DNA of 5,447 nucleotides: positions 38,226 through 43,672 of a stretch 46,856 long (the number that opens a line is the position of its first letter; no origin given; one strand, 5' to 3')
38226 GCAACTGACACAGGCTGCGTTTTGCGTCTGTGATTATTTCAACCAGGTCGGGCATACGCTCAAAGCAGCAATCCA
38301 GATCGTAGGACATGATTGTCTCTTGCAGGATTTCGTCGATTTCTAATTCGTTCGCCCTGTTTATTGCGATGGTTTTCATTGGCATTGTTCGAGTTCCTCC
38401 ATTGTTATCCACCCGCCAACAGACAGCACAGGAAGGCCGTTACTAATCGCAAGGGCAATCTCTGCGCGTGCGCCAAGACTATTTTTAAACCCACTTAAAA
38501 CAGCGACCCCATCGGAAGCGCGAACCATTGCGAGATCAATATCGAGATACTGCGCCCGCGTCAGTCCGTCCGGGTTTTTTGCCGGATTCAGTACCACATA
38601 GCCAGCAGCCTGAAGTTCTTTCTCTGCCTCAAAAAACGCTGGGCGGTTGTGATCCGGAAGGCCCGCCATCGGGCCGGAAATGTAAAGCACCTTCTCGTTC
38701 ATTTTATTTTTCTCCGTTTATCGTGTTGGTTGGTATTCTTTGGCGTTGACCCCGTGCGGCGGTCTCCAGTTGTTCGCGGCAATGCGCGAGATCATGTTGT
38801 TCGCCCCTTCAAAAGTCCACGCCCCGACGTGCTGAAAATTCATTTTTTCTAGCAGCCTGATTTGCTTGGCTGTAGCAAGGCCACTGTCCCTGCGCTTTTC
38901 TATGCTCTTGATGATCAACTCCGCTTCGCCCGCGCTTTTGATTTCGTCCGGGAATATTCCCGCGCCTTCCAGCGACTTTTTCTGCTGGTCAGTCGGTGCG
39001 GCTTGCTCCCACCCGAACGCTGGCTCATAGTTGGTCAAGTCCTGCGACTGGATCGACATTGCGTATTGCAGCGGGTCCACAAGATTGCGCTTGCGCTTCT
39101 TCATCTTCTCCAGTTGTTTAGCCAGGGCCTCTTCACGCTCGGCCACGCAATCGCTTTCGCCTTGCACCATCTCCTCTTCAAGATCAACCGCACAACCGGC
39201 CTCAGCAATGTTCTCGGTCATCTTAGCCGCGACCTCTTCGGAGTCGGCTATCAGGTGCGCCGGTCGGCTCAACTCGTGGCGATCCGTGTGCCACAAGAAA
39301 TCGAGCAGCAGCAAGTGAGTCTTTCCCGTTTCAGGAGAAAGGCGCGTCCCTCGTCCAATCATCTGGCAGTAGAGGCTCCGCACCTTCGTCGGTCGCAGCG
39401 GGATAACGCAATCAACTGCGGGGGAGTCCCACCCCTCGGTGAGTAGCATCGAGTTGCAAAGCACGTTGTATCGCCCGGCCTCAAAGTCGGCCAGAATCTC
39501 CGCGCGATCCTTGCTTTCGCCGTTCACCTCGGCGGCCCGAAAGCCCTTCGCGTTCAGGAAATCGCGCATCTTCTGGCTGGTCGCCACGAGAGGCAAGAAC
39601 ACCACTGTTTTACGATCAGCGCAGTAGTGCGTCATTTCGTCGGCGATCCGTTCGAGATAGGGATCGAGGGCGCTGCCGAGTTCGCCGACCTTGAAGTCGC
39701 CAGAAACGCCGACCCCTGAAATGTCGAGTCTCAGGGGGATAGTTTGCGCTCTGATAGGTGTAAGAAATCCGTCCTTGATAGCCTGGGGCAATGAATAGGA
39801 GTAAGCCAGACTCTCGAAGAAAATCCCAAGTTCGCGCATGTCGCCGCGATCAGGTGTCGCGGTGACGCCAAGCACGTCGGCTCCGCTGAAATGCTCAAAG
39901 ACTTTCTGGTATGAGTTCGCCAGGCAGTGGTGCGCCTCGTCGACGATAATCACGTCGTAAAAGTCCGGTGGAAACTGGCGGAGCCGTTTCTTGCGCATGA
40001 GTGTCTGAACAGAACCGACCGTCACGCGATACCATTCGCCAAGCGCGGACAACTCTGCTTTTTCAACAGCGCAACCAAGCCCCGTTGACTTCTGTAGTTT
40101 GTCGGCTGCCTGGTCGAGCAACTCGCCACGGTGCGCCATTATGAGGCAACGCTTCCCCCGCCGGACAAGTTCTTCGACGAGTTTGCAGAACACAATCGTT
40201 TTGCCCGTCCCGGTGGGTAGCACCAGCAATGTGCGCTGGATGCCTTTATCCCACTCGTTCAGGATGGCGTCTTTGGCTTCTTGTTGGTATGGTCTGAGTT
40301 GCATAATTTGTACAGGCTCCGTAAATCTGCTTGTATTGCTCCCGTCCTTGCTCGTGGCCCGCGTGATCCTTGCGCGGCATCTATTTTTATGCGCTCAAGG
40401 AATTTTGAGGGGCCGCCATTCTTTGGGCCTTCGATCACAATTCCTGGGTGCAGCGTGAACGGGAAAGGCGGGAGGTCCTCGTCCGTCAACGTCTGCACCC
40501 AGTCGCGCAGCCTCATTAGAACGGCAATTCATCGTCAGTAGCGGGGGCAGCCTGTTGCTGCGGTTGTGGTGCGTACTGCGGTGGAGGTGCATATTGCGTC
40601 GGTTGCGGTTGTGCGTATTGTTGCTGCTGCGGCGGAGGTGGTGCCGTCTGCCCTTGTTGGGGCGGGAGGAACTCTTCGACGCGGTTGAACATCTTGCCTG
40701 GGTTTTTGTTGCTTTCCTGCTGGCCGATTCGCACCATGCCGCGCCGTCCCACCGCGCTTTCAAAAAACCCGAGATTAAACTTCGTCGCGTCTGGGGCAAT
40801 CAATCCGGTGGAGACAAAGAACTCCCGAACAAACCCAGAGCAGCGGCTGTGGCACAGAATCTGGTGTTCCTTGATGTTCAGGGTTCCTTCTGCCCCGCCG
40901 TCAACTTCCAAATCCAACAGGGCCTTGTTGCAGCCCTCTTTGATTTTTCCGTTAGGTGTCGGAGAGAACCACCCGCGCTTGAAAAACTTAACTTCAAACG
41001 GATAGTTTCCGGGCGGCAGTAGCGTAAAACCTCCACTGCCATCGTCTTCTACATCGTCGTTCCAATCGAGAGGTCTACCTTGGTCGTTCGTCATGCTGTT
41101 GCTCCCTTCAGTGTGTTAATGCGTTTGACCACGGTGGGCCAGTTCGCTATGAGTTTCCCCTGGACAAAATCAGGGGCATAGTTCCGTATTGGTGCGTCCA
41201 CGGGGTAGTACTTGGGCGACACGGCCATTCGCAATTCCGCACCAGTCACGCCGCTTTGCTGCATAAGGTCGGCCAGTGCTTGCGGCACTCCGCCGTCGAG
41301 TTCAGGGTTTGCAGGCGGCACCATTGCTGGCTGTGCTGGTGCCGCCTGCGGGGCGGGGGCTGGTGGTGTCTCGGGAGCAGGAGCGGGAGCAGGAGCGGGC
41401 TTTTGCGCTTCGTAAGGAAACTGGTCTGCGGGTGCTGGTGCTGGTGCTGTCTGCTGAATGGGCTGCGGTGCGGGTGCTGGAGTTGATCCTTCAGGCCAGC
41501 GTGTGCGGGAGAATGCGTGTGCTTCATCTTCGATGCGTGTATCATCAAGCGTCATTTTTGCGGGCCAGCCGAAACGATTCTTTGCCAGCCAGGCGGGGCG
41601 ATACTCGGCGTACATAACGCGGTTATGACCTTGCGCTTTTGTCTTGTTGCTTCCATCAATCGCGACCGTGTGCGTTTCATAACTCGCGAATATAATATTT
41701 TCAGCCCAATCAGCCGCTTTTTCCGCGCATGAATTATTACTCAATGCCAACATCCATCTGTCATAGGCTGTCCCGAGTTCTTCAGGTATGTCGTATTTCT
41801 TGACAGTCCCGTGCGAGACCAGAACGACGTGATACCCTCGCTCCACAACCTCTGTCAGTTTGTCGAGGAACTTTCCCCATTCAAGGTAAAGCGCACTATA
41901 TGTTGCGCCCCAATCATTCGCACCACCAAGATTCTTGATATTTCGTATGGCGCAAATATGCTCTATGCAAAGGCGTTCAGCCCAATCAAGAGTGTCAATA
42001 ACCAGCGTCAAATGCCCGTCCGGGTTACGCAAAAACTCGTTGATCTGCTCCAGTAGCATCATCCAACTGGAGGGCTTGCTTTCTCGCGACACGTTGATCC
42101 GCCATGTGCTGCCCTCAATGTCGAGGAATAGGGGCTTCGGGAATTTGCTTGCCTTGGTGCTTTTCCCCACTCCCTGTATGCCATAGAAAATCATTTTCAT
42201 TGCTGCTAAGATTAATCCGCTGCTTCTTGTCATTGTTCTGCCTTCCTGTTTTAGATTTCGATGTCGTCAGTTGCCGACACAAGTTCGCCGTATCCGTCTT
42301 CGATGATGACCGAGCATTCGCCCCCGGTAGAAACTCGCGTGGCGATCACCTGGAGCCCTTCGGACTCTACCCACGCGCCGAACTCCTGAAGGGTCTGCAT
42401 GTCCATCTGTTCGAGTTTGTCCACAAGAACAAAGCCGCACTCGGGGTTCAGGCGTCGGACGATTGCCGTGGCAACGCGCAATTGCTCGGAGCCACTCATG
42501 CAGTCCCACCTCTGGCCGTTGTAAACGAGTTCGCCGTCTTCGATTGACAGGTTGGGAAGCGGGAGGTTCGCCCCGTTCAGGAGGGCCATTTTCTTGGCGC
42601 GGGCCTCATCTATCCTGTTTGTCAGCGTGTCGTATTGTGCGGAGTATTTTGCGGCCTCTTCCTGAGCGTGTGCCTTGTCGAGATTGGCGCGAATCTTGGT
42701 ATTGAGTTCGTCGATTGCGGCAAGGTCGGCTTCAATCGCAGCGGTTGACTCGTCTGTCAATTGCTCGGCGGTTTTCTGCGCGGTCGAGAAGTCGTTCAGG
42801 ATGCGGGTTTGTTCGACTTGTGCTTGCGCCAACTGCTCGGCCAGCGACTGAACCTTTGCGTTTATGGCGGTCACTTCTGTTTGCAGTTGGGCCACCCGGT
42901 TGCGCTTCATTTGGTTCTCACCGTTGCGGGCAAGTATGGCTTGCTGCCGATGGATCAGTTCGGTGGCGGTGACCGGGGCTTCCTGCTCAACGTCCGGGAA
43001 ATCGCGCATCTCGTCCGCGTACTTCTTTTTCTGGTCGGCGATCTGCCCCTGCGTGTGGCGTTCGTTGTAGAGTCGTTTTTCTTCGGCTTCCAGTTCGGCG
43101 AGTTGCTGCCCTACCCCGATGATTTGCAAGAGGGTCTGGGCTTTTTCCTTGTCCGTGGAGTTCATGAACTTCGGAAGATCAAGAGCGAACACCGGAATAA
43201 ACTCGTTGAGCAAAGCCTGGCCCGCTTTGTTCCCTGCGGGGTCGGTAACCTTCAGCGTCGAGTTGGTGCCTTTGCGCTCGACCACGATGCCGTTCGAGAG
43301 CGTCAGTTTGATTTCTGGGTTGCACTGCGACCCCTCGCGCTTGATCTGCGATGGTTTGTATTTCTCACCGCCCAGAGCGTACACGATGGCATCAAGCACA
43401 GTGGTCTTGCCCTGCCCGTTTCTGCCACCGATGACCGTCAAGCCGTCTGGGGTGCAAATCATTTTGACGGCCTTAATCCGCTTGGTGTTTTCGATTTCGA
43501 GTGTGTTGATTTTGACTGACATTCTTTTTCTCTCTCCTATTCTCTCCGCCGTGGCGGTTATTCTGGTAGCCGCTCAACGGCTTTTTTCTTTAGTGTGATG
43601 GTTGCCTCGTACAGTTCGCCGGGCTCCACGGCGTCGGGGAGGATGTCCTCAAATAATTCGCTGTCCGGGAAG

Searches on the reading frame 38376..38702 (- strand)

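Call 31: search_protein_families(library=phrogs, proteins=[window:38376-38702:-], max_evalue=0.001)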
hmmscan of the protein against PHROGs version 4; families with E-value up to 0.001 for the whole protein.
window:38376-38702:- (108 aa): 5 families
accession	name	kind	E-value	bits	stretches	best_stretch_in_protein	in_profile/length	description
phrog_355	-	DNA, RNA and nucleotide metabolism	3e-35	122.8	1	2-95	73-172/249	nucleoside 2-deoxyribosyltransferase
phrog_5781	-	unknown function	4.5e-28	99.3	1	6-93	8-97/220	-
phrog_31170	-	unknown function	2.5e-16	60.5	1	6-55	3-52/55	-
phrog_15484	-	other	8.1e-07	29.9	1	4-92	151-242/253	hydrolase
phrog_12019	-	other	7.6e-06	26.8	1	17-93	28-110/241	MazG-like pyrophosphatase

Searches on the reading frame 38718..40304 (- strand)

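Call 31: search_protein_families(library=phrogs, proteins=[window:38718-40304:-], max_evalue=0.001)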
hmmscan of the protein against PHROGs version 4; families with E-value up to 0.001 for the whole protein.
window:38718-40304:- (528 aa): 9 families
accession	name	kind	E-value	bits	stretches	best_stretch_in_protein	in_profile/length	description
phrog_16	-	DNA, RNA and nucleotide metabolism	3.1e-103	347.8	1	1-515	271-742/986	DNA helicase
phrog_16694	-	unknown function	7.3e-36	124.5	2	2-205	274-505/1010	-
phrog_62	-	DNA, RNA and nucleotide metabolism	1.8e-12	46.6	1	1-151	695-849/1881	DNA helicase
phrog_9690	-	DNA, RNA and nucleotide metabolism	1.4e-10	41.7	1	117-336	42-268/306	DNA helicase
phrog_16259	-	DNA, RNA and nucleotide metabolism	1.9e-08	34.9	1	2-131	117-240/330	DNA helicase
phrog_2488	-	DNA, RNA and nucleotide metabolism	1.2e-05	25.2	0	3-72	19-93/579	DNA helicase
phrog_27849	-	unknown function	0.00015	21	0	242-307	458-525/664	-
phrog_3830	-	unknown function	0.00017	20.9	1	3-192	267-479/1032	-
phrog_32711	-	unknown function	0.00029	19.8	0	285-323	402-440/956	-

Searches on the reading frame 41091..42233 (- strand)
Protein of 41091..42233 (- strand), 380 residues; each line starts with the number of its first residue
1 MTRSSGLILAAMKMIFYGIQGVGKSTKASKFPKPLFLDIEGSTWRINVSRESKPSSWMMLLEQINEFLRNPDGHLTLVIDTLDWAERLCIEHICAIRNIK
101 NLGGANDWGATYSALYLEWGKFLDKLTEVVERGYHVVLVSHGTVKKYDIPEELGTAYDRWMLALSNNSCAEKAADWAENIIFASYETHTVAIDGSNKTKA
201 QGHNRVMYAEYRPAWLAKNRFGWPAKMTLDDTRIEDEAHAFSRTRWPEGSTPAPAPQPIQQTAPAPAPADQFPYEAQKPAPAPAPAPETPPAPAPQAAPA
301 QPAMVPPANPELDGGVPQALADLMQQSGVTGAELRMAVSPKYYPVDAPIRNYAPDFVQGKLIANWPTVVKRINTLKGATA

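Call 86: search_protein_families(library=pfam, proteins=[window:41091-42233:-], max_evalue=0.01)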
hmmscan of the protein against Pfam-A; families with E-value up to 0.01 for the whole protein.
window:41091-42233:- (380 aa): 1 family
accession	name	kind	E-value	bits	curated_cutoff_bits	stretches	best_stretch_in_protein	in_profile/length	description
PF13479.12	AAA_24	-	8.8e-40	137.1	27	1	11-221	2-195/195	AAA domain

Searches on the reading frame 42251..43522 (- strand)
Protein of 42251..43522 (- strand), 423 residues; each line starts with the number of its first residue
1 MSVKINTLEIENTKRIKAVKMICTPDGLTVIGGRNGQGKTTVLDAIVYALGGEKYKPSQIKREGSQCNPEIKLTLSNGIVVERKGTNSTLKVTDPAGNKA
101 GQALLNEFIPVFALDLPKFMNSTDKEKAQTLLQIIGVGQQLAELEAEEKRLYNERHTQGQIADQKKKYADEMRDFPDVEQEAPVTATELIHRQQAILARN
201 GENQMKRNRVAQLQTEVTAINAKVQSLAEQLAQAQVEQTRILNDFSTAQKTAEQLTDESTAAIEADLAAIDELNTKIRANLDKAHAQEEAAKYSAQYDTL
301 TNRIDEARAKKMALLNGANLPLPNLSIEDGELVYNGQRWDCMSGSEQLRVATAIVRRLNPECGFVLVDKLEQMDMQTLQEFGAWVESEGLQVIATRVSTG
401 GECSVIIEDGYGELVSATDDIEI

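Call 86: search_protein_families(library=pfam, proteins=[window:42251-43522:-], max_evalue=0.01)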
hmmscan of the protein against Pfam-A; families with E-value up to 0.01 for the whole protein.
window:42251-43522:- (423 aa): 8 families
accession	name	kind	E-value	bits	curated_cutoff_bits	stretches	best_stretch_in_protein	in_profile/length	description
PF13476.12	AAA_23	-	8.2e-11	43.4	27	1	8-308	2-197/201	AAA domain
PF02463.25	SMC_N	-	3.3e-09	36.9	40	1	5-56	2-54/220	RecF/RecN/SMC N terminal domain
PF13175.12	AAA_15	-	1.2e-08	35.4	32.1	1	4-295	2-266/374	AAA ATPase domain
PF13555.12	AAA_29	-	3e-05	24.1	27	1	12-54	8-50/61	P-loop containing region of AAA domain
PF00005.33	ABC_tran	-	0.0022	19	25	1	17-123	2-80/137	ABC transporter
PF09818.15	ABC_ATPase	-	0.003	17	23.2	1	13-47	66-100/283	P-loop domain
PF13304.12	AAA_21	-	0.0066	17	27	0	28-50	1-23/304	AAA domain, putative AbiEii toxin, Type IV TA system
PF20720.3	nSTAND3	-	0.0071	16.5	27.2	0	13-61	4-52/155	Novel STAND NTPase 3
